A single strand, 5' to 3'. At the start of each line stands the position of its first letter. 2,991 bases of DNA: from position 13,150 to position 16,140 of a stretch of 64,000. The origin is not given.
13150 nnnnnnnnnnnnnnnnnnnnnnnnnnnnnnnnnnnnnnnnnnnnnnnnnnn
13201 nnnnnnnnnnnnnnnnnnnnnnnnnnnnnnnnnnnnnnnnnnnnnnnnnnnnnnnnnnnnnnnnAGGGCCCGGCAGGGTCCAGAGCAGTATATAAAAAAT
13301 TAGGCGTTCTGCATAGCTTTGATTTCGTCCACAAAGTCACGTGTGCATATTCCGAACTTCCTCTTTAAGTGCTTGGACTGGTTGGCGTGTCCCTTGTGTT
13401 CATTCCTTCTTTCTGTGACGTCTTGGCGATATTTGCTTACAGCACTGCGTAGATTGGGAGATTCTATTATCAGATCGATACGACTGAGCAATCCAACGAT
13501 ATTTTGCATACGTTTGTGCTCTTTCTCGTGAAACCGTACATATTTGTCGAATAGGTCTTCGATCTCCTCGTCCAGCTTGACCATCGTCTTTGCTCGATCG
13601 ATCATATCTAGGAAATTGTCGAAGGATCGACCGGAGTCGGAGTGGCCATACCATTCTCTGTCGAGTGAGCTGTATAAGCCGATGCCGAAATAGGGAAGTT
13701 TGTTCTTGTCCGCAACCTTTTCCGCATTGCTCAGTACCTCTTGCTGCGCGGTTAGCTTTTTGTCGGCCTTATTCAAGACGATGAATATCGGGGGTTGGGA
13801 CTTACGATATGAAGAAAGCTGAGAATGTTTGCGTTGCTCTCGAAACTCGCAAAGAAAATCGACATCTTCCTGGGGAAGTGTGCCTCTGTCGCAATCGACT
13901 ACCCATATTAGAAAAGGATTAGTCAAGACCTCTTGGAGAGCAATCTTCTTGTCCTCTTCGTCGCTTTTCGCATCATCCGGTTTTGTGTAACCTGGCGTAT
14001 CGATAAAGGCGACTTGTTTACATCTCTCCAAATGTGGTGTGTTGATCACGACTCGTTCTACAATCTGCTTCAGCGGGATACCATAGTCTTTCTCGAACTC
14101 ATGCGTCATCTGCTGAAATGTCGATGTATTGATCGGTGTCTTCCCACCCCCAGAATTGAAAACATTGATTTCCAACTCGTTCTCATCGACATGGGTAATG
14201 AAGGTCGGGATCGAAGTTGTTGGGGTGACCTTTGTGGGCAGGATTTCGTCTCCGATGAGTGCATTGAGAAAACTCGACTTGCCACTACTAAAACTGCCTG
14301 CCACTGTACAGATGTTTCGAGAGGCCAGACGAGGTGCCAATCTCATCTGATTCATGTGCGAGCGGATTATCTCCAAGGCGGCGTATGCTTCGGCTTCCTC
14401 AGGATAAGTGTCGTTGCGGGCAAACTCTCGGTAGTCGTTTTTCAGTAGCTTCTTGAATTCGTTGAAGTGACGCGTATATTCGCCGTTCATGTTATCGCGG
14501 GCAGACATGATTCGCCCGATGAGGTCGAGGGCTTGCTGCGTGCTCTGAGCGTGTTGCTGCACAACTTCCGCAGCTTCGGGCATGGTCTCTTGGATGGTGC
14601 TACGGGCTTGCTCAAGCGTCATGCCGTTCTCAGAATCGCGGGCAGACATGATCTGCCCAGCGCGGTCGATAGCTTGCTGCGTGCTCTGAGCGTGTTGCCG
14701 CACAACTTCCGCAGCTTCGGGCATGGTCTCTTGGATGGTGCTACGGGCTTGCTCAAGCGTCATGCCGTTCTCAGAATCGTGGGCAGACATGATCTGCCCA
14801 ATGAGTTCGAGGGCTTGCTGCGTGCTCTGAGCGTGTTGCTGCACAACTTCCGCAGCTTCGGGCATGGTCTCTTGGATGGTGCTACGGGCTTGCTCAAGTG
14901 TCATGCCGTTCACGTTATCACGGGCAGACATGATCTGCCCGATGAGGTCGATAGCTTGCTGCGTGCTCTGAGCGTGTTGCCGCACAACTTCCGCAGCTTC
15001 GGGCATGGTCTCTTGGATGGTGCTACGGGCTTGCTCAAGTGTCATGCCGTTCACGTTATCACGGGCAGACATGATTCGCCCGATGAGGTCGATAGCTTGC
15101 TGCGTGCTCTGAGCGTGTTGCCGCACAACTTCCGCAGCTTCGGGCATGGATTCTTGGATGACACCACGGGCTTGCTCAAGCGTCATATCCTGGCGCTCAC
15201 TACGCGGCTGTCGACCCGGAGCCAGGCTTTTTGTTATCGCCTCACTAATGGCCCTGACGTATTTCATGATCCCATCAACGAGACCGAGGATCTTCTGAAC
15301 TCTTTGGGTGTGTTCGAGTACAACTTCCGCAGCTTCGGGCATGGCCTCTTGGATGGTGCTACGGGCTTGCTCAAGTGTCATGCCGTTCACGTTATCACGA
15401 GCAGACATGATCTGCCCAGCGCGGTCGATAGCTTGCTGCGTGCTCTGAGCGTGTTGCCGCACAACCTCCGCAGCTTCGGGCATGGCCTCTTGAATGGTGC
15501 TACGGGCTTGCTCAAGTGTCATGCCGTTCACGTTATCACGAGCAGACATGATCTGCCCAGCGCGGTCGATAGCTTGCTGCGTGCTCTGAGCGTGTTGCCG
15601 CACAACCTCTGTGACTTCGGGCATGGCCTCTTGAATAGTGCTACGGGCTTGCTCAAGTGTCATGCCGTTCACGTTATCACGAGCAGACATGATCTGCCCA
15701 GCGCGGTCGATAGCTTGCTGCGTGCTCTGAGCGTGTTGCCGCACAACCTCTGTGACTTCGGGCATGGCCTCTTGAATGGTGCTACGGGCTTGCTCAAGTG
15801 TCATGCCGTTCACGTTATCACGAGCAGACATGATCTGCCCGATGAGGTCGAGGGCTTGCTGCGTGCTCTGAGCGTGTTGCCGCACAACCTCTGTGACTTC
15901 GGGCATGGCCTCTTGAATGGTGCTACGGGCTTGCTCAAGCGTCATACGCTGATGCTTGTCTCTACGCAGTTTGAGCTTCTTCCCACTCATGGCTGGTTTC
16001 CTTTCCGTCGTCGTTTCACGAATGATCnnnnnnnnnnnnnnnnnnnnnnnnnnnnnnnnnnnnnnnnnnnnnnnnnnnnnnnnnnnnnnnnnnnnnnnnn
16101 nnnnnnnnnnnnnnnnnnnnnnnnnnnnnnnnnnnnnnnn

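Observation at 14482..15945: About 10 near-identical 47-aa (141-bp) tandem repeats forming the N-terminus of dynamin-like GTPase 1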

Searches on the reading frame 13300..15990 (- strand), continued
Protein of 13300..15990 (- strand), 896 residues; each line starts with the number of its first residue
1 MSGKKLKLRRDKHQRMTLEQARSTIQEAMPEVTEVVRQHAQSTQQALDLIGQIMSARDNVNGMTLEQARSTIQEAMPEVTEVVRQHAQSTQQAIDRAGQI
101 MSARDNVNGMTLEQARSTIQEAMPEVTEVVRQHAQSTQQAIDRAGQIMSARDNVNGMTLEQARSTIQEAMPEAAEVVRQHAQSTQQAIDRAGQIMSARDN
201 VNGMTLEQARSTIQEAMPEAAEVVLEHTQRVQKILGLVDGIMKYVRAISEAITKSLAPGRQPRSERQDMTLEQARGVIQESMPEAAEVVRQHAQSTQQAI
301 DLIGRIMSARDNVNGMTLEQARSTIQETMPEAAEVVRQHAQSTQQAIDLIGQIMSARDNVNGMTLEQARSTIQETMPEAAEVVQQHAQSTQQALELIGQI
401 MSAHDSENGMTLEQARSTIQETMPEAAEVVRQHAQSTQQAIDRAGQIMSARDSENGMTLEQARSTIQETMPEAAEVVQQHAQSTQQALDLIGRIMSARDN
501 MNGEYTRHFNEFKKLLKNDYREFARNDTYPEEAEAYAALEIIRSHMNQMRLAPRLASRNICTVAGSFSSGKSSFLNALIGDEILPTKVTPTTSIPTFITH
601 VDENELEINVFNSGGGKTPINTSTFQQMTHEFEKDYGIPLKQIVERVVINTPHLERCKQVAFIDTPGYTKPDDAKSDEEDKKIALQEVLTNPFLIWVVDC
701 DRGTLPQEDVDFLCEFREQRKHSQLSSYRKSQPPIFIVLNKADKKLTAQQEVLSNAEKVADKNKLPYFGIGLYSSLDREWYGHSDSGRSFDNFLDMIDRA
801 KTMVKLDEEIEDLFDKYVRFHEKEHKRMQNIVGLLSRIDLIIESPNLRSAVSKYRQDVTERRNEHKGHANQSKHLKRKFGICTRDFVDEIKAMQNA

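Call 40: fold_search(model_id=the predicted structure, library=pdb)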
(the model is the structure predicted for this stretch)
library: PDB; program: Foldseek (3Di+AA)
matches with E <= 10: 333; with E <= 0.001: 130
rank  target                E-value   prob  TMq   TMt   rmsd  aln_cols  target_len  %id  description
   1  5yew_C                5.6e-12  1.00  0.26  0.52   9.1       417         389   16  Structural basis for GTP hydrolysis and conformational change of mitofusin 1 in mediating mitochondrial fusion (released 2018-01-31)
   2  5yew_B                2.8e-11  1.00  0.25  0.49   8.8       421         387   16  Structural basis for GTP hydrolysis and conformational change of mitofusin 1 in mediating mitochondrial fusion (released 2018-01-31)
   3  5yew_A                3.1e-11  1.00  0.26  0.50   8.9       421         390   16  Structural basis for GTP hydrolysis and conformational change of mitofusin 1 in mediating mitochondrial fusion (released 2018-01-31)
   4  5gom_A                3.6e-11  1.00  0.20  0.40  13.2       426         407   16  Truncated mitofusin-1, transition-like state (released 2017-02-01)
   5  5gns                  4.5e-11  1.00  0.19  0.40  11.8       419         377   14  Structures of human Mitofusin 1 provide insight into mitochondrial tethering (released 2016-12-07)
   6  9kfd_A                8.3e-11  1.00  0.23  0.43  10.1       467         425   11  Truncated Fzo1,GTP-bound (released 2025-08-27)
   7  5gnr                  8.3e-11  1.00  0.18  0.37  12.4       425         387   13  the structure of mini-MFN1 K88A in complex with GDP (released 2016-11-23)
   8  5gom_B                1.0e-10  1.00  0.20  0.39  13.2       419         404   16  Truncated mitofusin-1, transition-like state (released 2017-02-01)
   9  5gnt                  1.2e-10  1.00  0.19  0.41  11.9       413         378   14  BDLP-like folding of Mitofusin 1 (released 2016-11-23)
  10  5goe                  1.3e-10  1.00  0.21  0.43  11.2       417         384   15  Truncated mitofusin-1, GDP-bound (released 2017-01-25)
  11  6jfk                  1.3e-10  1.00  0.20  0.39  13.8       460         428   16  GDP bound Mitofusin2 (MFN2) (released 2019-11-13)
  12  5gof                  1.5e-10  1.00  0.19  0.41  12.1       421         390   14  Truncated mitofusin-1, GTP-bound (released 2017-01-25)
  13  9kfe                  1.8e-10  1.00  0.24  0.48   9.1       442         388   12  Truncated Fzo1 with modified LB, GTP-bound (released 2025-08-27)
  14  5go4                  2.2e-10  1.00  0.20  0.39  13.1       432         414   16  Truncated mitofusin-1, nucleotide-free (released 2017-01-25)
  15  9kfd_B                2.4e-10  1.00  0.25  0.47   7.5       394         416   13  Truncated Fzo1,GTP-bound (released 2025-08-27)
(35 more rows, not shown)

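Call 52: list_cluster_members(proteins=[P0001, P0004, P0005, P0007, P0002, P0012, P0013, P0035])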
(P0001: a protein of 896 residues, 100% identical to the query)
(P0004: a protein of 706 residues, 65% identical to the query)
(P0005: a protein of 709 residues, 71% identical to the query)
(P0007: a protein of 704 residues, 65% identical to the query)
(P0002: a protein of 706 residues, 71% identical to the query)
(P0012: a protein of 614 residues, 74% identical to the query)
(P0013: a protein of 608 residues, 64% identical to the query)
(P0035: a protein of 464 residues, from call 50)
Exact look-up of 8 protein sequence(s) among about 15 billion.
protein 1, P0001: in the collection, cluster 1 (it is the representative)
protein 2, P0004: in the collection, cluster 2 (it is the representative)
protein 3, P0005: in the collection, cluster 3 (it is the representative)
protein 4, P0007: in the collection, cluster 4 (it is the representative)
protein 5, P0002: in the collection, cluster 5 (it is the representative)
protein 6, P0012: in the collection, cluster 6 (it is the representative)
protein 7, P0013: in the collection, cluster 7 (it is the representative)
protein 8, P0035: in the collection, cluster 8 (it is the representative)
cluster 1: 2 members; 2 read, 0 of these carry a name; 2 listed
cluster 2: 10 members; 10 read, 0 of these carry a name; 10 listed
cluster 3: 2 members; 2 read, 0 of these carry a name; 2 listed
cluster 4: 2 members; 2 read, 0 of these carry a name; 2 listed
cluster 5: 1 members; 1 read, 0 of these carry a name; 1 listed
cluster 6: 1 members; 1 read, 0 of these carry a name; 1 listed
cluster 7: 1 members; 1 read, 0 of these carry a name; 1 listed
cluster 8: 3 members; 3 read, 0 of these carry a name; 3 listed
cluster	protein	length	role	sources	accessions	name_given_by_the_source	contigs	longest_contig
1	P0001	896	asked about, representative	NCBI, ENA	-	-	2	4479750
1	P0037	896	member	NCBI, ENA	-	-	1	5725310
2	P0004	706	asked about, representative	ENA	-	-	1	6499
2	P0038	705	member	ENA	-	-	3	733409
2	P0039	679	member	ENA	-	-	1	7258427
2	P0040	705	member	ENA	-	-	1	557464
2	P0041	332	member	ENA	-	-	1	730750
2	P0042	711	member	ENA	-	-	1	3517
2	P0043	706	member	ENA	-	-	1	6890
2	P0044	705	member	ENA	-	-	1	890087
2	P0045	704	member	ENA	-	-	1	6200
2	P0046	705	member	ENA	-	-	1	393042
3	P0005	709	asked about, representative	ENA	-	-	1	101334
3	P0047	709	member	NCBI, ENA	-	-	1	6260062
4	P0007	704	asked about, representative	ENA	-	-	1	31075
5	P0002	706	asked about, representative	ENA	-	-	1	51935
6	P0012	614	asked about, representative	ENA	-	-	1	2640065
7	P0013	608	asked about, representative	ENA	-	-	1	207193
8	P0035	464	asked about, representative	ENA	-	-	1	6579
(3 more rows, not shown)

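Call 54: find_encoding_contigs(protein=P0037, flank=10000, max_places=2)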
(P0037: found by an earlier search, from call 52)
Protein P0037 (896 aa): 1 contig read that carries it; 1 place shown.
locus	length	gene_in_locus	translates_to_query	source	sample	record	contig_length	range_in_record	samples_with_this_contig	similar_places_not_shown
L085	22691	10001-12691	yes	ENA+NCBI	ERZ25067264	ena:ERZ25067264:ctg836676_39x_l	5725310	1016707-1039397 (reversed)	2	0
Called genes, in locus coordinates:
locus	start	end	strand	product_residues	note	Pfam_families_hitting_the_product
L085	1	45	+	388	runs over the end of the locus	PF00033:Cytochrome_B, PF13631:Cytochrom_B_N_2, PF00032:Cytochrom_B_C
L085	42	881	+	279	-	PF14537:Cytochrom_c3_2 (faint), PF14522:Cytochrome_C7 (weak)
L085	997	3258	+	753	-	PF00403:HMA, PF00122:E1-E2_ATPase, PF00702:Hydrolase, PF08282:Hydrolase_3 (faint)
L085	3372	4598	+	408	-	PF06792:UPF0261, PF23189:UPF0261_C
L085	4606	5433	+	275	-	PF09370:PEP_hydrolase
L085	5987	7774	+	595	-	PF00009:GTP_EFTU (weak), PF00350:Dynamin_N, PF01926:MMR_HSR1 (faint)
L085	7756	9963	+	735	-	PF00350:Dynamin_N, PF01926:MMR_HSR1 (faint)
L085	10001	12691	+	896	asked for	PF00280:potato_inhibit (faint), PF03793:PASTA (faint), PF20871:KCTD1-15_CTD (faint), PF21371:Apc5_N (faint), PF24815:HMG_WDHD1 (faint), PF05707:Zot (faint), PF01926:MMR_HSR1 (weak), PF00350:Dynamin_N, +2 more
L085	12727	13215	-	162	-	PF19313:DUF5916 (weak)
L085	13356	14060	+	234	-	PF00857:Isochorismatase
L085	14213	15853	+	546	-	PF02776:TPP_enzyme_N, PF00205:TPP_enzyme_M, PF02775:TPP_enzyme_C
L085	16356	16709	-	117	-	-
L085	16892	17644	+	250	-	-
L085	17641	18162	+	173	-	-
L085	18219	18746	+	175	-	-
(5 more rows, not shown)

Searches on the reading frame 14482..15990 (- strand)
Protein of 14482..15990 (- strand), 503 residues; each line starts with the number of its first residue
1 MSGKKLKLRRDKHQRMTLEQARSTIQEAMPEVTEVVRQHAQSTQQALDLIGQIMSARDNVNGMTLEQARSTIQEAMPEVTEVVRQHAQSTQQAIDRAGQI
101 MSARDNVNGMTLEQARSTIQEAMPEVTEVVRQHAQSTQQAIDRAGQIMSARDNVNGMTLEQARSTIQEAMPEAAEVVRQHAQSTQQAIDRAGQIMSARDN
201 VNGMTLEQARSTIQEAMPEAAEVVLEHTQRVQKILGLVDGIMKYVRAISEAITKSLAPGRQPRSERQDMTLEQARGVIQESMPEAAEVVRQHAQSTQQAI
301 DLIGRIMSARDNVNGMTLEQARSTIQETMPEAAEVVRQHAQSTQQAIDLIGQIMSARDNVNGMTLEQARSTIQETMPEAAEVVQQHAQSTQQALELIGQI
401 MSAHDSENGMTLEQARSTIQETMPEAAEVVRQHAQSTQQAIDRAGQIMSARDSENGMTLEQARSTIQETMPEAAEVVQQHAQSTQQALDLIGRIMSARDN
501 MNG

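Call 75: predict_structure(protein=window:14482-15990:-)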
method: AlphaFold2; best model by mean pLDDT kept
length: 503 residues; sequences in the alignment: 1
mean_pLDDT: 42.9   pTM: 0.27
mean pLDDT of the five models: 42.9, 41.9, 39.5, 38.5, 34.3
residues with pLDDT >= 90: 0; 70-90: 2; 50-70: 48; < 50: 453
segments of 3 or more residues with pLDDT < 50: 14-18, 20-47, 50-63, 65-73, 75-157, 159-167, 169-269, 274-279, 281-283, 288-294, 306-316, 320-322, 332-427, 429-435, 437-441, 444-457, 459-463, 465-467, 473-503
pLDDT, mean of each block of 10 residues (from residue 1): 63 50 43 42 46 41 43 46 44 40 34 37 39 42 41 39 43 43 42 36 37 38 40 40 40 35 38 47 47 47 48 47 51 48 46 42 39 39 41 41 36 43 46 47 46 43 47 46 45 38 31
secondary structure, 60 per line:
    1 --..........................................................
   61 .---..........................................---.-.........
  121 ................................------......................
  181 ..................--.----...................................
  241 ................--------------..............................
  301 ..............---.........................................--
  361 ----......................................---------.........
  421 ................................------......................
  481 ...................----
elements in order: H3-61 H65-106 H112-152 H159-198 H206-256 H271-314 H318-358 H365-402 H412-452 H459-499

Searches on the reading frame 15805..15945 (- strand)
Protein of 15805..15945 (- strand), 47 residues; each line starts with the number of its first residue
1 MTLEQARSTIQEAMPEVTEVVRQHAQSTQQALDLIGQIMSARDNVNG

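Call 44: search_solved_structures(query=A3, max_evalue=10)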
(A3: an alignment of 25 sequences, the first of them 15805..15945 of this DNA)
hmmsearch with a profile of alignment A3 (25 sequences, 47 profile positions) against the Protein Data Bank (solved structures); distinct sequences matched with E-value up to 10: 3.
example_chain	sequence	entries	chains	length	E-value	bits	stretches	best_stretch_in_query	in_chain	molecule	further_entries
8w6v_A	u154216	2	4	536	0.55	13.5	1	2-21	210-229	Isochorismate synthase 1, chloroplastic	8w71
1cg5_B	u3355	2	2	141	0.65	13.2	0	21-33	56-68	PROTEIN (HEMOGLOBIN)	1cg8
1q87_A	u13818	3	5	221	1.1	12.5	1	16-43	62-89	39 kDa initiator binding protein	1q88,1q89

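Call 50: search_protein_representatives(alignment_id=A3)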
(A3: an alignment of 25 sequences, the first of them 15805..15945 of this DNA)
Query: 25 sequences, 47 profile positions. Proteins with E-value up to 0.001 (for the whole library): 3; up to 1e-10: 2; up to 1e-30: 1. The best 3 are listed.
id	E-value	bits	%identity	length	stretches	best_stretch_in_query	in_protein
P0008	2.0e-149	501.6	-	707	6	1-47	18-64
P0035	2.8e-27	110.5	-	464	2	14-47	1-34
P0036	2.7e-08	49.8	-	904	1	7-38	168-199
